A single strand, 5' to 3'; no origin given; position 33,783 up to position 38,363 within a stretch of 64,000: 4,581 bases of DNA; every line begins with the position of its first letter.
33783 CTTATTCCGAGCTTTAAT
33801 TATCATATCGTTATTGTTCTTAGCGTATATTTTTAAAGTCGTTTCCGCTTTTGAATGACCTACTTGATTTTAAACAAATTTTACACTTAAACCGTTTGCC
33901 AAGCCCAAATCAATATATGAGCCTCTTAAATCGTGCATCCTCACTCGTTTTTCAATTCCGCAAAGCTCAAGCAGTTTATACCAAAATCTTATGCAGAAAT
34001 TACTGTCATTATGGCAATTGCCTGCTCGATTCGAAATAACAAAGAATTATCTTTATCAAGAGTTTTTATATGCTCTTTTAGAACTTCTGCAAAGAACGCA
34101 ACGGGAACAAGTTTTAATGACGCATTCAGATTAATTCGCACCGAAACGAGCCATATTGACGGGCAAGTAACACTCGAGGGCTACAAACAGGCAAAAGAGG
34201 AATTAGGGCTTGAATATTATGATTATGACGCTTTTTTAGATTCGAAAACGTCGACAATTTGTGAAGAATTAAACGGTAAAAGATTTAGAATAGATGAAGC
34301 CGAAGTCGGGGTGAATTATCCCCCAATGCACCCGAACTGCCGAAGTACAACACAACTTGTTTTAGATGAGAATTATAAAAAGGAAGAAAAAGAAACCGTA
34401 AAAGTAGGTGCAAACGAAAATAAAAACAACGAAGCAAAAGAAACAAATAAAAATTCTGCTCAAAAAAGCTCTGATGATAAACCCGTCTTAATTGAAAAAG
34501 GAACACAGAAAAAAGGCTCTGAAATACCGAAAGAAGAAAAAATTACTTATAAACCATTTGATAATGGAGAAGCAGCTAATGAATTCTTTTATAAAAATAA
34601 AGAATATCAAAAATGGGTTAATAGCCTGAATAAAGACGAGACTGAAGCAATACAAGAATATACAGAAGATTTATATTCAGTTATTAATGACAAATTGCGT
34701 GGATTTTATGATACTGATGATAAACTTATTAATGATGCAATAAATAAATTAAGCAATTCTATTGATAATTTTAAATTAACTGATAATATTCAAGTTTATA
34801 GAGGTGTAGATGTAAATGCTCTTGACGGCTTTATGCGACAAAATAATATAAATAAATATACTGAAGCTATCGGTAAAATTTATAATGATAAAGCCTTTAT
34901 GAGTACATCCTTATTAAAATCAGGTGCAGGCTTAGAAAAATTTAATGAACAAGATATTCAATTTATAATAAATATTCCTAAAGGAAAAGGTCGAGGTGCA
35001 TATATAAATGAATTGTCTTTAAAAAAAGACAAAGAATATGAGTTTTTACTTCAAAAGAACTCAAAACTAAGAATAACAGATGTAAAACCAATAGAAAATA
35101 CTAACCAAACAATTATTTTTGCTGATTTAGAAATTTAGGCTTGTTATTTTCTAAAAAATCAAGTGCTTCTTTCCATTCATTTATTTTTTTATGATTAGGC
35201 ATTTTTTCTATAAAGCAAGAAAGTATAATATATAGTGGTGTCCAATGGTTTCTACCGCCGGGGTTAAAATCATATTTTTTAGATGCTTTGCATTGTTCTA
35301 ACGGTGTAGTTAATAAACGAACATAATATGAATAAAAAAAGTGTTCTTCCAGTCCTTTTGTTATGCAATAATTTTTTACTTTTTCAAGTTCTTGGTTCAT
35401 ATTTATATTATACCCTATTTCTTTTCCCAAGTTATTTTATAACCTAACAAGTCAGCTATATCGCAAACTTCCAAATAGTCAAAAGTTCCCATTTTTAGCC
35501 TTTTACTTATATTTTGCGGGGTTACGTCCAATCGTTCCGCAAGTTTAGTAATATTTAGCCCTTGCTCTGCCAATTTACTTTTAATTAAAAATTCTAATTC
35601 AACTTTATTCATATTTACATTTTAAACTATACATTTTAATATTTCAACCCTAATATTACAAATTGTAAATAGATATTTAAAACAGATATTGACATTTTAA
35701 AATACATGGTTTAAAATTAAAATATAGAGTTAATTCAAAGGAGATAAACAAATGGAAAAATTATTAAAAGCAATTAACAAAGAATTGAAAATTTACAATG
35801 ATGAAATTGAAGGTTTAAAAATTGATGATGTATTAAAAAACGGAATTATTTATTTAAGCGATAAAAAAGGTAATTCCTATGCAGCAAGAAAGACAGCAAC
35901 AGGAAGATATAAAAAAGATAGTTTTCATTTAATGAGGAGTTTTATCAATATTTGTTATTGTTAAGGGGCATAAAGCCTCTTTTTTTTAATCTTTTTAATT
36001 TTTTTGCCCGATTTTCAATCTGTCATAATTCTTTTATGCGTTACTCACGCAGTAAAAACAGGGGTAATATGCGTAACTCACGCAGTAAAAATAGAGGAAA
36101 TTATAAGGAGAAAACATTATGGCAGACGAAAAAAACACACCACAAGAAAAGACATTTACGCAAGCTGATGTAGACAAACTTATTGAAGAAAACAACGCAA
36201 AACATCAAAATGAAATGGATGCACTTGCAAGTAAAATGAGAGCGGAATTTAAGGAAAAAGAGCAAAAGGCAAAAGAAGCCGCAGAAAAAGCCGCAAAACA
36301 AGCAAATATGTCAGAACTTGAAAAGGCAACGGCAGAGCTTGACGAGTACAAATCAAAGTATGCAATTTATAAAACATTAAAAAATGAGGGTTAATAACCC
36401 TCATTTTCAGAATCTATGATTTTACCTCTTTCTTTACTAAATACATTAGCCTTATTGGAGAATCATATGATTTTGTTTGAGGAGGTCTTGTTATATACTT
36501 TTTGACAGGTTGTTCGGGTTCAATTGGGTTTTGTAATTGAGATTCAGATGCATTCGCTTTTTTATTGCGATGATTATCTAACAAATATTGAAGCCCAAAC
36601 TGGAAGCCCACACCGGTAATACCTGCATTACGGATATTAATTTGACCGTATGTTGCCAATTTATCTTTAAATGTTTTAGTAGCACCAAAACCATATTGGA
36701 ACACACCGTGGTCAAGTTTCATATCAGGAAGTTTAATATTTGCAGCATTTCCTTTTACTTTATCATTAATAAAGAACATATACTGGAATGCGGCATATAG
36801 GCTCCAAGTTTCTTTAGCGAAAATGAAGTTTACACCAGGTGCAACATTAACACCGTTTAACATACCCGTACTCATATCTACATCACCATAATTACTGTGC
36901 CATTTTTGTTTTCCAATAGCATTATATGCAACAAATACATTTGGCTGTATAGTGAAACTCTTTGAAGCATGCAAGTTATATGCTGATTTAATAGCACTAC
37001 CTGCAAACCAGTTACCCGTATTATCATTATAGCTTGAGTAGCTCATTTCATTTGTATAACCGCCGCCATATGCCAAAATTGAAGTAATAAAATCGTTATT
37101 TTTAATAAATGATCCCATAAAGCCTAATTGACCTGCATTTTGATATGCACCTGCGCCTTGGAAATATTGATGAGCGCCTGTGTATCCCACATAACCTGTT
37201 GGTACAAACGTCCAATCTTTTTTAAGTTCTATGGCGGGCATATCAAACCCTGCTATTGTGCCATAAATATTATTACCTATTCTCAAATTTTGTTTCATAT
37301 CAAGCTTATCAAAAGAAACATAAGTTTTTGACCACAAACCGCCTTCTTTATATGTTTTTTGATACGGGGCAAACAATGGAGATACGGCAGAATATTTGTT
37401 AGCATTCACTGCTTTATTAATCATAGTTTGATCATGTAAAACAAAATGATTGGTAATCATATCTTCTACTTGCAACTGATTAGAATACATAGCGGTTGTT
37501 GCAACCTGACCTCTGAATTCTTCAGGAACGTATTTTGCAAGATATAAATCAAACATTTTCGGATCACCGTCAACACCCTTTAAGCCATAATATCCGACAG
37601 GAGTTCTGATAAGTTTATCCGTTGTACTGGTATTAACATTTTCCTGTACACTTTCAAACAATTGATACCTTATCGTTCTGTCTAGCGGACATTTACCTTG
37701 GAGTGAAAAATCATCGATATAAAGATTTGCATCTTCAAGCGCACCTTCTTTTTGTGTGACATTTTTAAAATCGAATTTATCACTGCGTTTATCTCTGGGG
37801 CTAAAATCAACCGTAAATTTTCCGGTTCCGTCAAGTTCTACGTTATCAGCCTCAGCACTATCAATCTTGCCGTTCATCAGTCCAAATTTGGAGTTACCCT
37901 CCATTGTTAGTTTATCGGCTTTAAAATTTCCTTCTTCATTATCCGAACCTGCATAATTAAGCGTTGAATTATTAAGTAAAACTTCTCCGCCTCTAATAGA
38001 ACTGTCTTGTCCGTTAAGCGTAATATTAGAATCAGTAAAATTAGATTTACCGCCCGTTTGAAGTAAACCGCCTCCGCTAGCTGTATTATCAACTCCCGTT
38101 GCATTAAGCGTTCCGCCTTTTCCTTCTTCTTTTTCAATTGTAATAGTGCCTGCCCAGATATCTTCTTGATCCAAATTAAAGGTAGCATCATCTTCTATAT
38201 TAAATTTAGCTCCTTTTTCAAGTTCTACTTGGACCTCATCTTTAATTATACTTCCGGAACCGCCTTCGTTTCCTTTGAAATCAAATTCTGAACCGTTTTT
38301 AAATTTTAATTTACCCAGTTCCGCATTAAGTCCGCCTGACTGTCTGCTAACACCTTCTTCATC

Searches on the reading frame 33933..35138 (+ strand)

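Call 8: search_protein_families(library=pfam, proteins=[window:33933-35138:+])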
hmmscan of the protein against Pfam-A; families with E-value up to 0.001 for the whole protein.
window:33933-35138:+ (401 aa): 2 families
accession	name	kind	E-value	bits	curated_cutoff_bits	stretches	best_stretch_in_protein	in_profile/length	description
PF03496.20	ADPrib_exo_Tox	-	4e-32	111.6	23.4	1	220-398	4-190/196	ADP-ribosyltransferase exoenzyme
PF04233.19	Phage_Mu_F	-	2.2e-14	54.6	29.6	1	63-140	35-111/112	Phage Mu protein F like protein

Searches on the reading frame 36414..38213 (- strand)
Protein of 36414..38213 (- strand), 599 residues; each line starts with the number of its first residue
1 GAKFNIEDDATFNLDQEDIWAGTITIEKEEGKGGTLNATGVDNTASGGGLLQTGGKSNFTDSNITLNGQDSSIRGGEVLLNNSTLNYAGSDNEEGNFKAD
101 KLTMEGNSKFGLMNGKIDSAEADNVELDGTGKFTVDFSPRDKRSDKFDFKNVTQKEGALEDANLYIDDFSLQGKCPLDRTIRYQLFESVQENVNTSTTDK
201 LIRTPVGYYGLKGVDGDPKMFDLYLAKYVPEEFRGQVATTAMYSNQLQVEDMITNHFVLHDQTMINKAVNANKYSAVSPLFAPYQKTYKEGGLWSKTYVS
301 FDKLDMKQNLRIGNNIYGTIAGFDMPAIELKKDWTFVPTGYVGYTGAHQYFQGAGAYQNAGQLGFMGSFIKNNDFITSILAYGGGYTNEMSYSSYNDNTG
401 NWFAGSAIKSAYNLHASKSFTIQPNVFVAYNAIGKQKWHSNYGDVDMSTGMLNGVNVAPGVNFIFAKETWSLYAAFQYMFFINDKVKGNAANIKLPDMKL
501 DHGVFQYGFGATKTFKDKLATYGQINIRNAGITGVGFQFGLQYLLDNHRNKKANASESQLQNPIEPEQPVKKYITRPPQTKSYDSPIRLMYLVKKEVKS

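Call 9: find_related_loci(query=window:36414-38000:-, collection=genome_contigs, flank=10000)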
Query window:36414-38000:- (528 aa) in genome_contigs; peptide patterns used: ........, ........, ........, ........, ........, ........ (x = any residue, [..] = any of these).
33 stretches matched a pattern; 2 encode a relative of the query (tblastn E <= 1e-3); 2 distinct loci.
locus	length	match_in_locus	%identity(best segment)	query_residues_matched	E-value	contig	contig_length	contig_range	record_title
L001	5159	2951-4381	62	1-475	0e+0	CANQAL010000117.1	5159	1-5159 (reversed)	MAG: Candidatus Gastranaerophilales bacterium isolate Lapin-004__bin44 genome assembly, contig: Lapin-004__NODE_21940_le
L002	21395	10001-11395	48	2-474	2e-151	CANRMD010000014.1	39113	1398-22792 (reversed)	MAG: Candidatus Gastranaerophilales bacterium isolate Lapin-011__bin49 genome assembly, contig: Lapin-011__NODE_904_leng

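Call 12: search_protein_families(library=pfam, proteins=[window:36414-37700:-], max_evalue=10)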
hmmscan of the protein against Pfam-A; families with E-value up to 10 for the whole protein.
window:36414-37700:- (428 aa): 2 families
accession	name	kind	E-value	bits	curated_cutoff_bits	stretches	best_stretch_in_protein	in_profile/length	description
PF18191.6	PnpCD_PnpD_N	-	0.012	15.7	25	1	258-308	65-113/151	Hydroquinone 1,2-dioxygenase large subunit N-terminal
PF08572.15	PRP3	-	0.26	11.3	31.4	1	373-427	86-145/220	pre-mRNA processing factor 3 domain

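Call 17: find_homologous_proteins(query=window:36414-38213:-)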
Query window:36414-38213:- (599 aa): 61 proteins with E <= 0.001 among 8000 candidates.
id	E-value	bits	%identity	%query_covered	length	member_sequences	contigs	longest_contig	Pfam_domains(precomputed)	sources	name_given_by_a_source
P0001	2.2e-155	537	48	91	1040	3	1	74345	-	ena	-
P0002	6.4e-155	535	48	95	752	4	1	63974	-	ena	-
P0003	3.8e-152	526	48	91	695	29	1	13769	-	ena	-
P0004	4.9e-152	526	48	91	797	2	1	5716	-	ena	-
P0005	7.1e-152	525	46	94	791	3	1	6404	-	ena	-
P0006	9.6e-152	525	48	91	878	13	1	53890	-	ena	-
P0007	1.3e-151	524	46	93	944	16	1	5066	-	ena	-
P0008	4.3e-149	516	47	88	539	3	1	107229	-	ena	-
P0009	3.9e-147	509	45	93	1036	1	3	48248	-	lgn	-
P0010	2.0e-146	507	46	91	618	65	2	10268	-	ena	-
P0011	2.2e-146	507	46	91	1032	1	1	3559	-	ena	-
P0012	4.2e-146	506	45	93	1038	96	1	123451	-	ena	-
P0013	5.1e-146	506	45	93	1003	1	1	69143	-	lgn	-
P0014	7.4e-146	505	45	93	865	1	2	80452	-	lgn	-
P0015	9.1e-146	505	45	93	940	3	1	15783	-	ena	-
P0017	2.6e-142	494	44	93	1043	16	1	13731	PF02415.24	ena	-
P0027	4.4e-110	387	40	87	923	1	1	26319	PF02415.24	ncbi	-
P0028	1.3e-109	386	41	82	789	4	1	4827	-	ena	-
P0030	3.9e-108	381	44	69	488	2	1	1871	PF03797.26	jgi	jgi:hypothetical protein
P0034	2.9e-105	371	41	85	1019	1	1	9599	-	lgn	-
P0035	3.5e-105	371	41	80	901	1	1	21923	PF02415.24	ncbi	-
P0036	3.8e-102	361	43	72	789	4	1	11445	PF02415.24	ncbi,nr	ncbi:MAG: hypothetical protein LBJ74_01585 [Heliobacteriaceae bacterium]|nr:hypothetical protein [He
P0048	1.6e-96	342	42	76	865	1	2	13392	PF02415.24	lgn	-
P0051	1.0e-93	333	39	83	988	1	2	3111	PF02415.24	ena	-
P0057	5.7e-88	314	38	75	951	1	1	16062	PF02415.24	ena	-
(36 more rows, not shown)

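Call 19: find_encoding_contigs(protein=P0012, flank=3000, max_places=6)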
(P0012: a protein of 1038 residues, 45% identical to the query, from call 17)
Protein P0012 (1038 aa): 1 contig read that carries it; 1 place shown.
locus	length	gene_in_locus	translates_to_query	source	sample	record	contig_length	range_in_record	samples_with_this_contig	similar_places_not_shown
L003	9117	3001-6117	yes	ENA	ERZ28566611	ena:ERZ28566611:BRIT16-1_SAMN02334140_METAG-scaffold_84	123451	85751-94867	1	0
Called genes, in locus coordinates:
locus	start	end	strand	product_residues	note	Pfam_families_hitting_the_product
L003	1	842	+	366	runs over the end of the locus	-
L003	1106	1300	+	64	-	-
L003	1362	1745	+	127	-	PF13474:SnoaL_3 (weak), PF14534:DUF4440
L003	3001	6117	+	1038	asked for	-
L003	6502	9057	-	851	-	PF00580:UvrD-helicase, PF01443:Viral_helicase1 (faint), PF13245:AAA_19, PF13604:AAA_30 (weak), PF13361:UvrD_C, PF13538:UvrD_C_2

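Call 39: search_protein_families(library=pfam, alignment_id=A2, max_evalue=0.01)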
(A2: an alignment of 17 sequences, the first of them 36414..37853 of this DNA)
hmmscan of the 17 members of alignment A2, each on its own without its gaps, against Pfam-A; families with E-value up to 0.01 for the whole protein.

A. member 1, window:36414-37853:- (479 aa): 0 families

B. families by the number of members that match (of 17 scanned): 2 families
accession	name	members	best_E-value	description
PF03797.25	Autotransporter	1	2.5e-13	Autotransporter beta-domain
PF19811.4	DUF6294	1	0.0014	Family of unknown function (DUF6294)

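Call 40: search_solved_structures(query=A2, max_evalue=1)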
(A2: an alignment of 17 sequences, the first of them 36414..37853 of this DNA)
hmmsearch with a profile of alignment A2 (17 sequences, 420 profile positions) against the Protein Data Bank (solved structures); distinct sequences matched with E-value up to 1: 5.
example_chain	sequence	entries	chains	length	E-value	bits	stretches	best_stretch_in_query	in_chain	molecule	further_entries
5tcu_LR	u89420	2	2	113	0.098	15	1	28-114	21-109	50S ribosomal protein L18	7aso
4wce_L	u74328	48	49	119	0.1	14.9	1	28-115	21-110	50S ribosomal protein L18 | Large ribosomal subunit protein uL18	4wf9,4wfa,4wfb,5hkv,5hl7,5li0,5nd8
6s0x_M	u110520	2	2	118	0.1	14.9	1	29-115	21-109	50S ribosomal protein L18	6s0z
7asn_M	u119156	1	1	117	0.1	14.9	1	29-115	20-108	50S ribosomal protein L18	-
5t7v_LR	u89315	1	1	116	0.11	14.9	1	29-115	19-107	50S ribosomal protein L18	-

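Call 45: find_encoding_contigs(protein=P0017, flank=1500, max_places=4)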
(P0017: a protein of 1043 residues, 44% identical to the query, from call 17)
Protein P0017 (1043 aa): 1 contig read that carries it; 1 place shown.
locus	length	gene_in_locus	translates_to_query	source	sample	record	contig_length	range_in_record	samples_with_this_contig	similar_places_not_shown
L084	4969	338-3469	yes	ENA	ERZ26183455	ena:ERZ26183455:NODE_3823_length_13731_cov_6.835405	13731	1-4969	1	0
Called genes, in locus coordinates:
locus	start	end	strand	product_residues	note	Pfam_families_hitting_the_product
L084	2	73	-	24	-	?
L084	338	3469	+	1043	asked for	PF02415:Chlam_PMP (faint)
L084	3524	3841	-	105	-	-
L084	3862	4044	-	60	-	-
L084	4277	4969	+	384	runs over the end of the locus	-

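Call 46: find_encoding_contigs(protein=P0034, flank=1500, max_places=4)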
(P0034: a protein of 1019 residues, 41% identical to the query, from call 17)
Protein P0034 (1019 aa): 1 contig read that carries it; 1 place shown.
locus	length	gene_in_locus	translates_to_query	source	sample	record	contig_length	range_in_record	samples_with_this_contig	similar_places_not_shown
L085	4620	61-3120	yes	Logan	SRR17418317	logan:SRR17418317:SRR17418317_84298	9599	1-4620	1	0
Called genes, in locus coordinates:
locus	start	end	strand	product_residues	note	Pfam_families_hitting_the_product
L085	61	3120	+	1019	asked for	-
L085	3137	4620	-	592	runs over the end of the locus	PF00535:Glycos_transf_2, PF10111:Glyco_tranf_2_2, PF13641:Glyco_tranf_2_3, PF13506:Glyco_transf_21 (weak), PF13641:Glyco_tranf_2_3, PF00535:Glycos_transf_2, PF10111:Glyco_tranf_2_2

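Call 47: find_encoding_contigs(protein=P0028, flank=1500, max_places=4)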
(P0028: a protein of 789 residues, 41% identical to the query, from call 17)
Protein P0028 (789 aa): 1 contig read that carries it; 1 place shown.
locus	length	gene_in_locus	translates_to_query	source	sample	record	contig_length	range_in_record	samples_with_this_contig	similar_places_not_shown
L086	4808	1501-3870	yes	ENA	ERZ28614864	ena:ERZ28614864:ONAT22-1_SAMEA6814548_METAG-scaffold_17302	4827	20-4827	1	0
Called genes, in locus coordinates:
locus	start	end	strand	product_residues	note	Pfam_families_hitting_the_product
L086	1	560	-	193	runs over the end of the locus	?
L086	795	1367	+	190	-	PF00210:Ferritin (weak), PF02915:Rubrerythrin, PF21349:RUBY_RBDX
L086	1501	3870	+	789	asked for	-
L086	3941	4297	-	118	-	-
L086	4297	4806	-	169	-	?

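Call 52: predict_structure(alignment_id=A2)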
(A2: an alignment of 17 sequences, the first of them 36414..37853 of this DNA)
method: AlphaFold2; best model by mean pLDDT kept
length: 479 residues; sequences in the alignment: 17
mean_pLDDT: 72.8   pTM: 0.68
mean pLDDT of the five models: 72.8, 70.6, 66.6, 66.4, 60.8
residues with pLDDT >= 90: 65; 70-90: 271; 50-70: 50; < 50: 93
segments of 3 or more residues with pLDDT < 50: 1-9, 35-38, 142-167, 427-479
pLDDT, mean of each block of 10 residues (from residue 1): 41 69 68 50 74 74 77 76 85 84 86 87 89 73 44 28 40 83 81 90 86 88 93 87 93 86 93 80 93 83 90 84 72 89 80 84 85 85 79 73 77 75 56 37 35 34 39 37
secondary structure, 60 per line:
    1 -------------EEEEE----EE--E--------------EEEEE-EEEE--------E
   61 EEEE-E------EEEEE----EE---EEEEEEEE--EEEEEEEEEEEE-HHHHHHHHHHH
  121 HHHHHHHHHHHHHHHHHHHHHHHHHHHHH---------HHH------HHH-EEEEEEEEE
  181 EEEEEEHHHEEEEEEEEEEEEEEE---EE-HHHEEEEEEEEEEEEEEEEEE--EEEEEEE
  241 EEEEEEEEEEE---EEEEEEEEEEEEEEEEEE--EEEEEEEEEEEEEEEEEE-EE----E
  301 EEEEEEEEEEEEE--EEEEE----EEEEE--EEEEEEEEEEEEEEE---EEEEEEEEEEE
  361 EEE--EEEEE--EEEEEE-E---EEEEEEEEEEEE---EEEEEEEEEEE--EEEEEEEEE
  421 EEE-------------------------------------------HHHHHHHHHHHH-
elements in order: E14-18 E42-46 E48-51 E60-64 E73-77 E87-94 E97-108 H110-149 E172-186 E190-204 E214-231 E234-251 E255-272 E275-292 E300-313 E316-320 E325-329 E332-346 E350-363 E366-370 E373-378 E384-395 E399-409 E412-423 H467-478

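Call 56: fold_search(model_id=the predicted structure, library=pdb)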
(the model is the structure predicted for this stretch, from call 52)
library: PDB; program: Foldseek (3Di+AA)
matches with E <= 10: 964; with E <= 0.001: 211
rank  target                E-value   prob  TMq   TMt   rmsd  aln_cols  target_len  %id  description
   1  3slt                  2.8e-12  1.00  0.46  0.69  10.8       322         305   13  Pre-cleavage Structure of the Autotransporter EspP - N1023S Mutant (released 2011-11-16)
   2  3slj                  1.2e-11  1.00  0.45  0.68  11.9       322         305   12  Pre-cleavage Structure of the Autotransporter EspP - N1023A mutant (released 2011-11-16)
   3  3slo                  1.4e-11  1.00  0.47  0.71   6.1       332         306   13  Pre-cleavage Structure of the Autotransporter EspP - N1023D mutant (released 2011-11-16)
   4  8bo2_P                3.7e-11  1.00  0.48  0.73   5.1       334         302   13  BAM-EspP complex structure with BamA-S425C/EspP-S1299C mutations in nanodisc (released 2023-04-26)
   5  3aeh_A                5.6e-11  1.00  0.39  0.64  12.4       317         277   12  Integral membrane domain of autotransporter Hbp (released 2010-07-07)
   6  2qom_B                5.9e-11  1.00  0.39  0.65   6.1       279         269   14  The crystal structure of the E.coli EspP autotransporter Beta-domain. (released 2007-11-13)
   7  3qq2_A                6.2e-11  1.00  0.41  0.76   4.7       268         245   12  Crystal Structure of the Beta Domain of the Bordetella Autotransporter Brka (released 2011-04-13)
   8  4mee                  6.8e-11  1.00  0.49  0.74   7.2       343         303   12  Crystal structure of the transport unit of the autotransporter AIDA-I from Escherichia coli (released 2014-06-04)
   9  2qom_A                1.4e-10  1.00  0.41  0.70   8.3       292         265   13  The crystal structure of the E.coli EspP autotransporter Beta-domain. (released 2007-11-13)
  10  3qq2_C                6.5e-10  1.00  0.42  0.77   5.1       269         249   13  Crystal Structure of the Beta Domain of the Bordetella Autotransporter Brka (released 2011-04-13)
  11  3qq2_B                7.2e-10  1.00  0.37  0.69   7.1       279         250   12  Crystal Structure of the Beta Domain of the Bordetella Autotransporter Brka (released 2011-04-13)
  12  1uyn                  1.8e-09  1.00  0.47  0.77   5.0       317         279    9  Translocator domain of autotransporter NalP from Neisseria meningitidis (released 2004-03-18)
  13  8spr_F                1.9e-09  1.00  0.40  0.59   8.6       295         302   12  The cryo-EM structure of the EcBAM/EspP(beta1-12) complex (released 2024-05-08)
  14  9oqa                  2.3e-09  1.00  0.46  0.37   5.9       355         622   13  Cryo-EM structure of AaaA, a Pseudomonas Aeruginosa autotransporter (released 2025-08-13)
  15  3kvn_X                2.9e-09  1.00  0.44  0.34   7.7       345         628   10  Crystal structure of the full-length autotransporter EstA from Pseudomonas aeruginosa (released 2010-01-26)
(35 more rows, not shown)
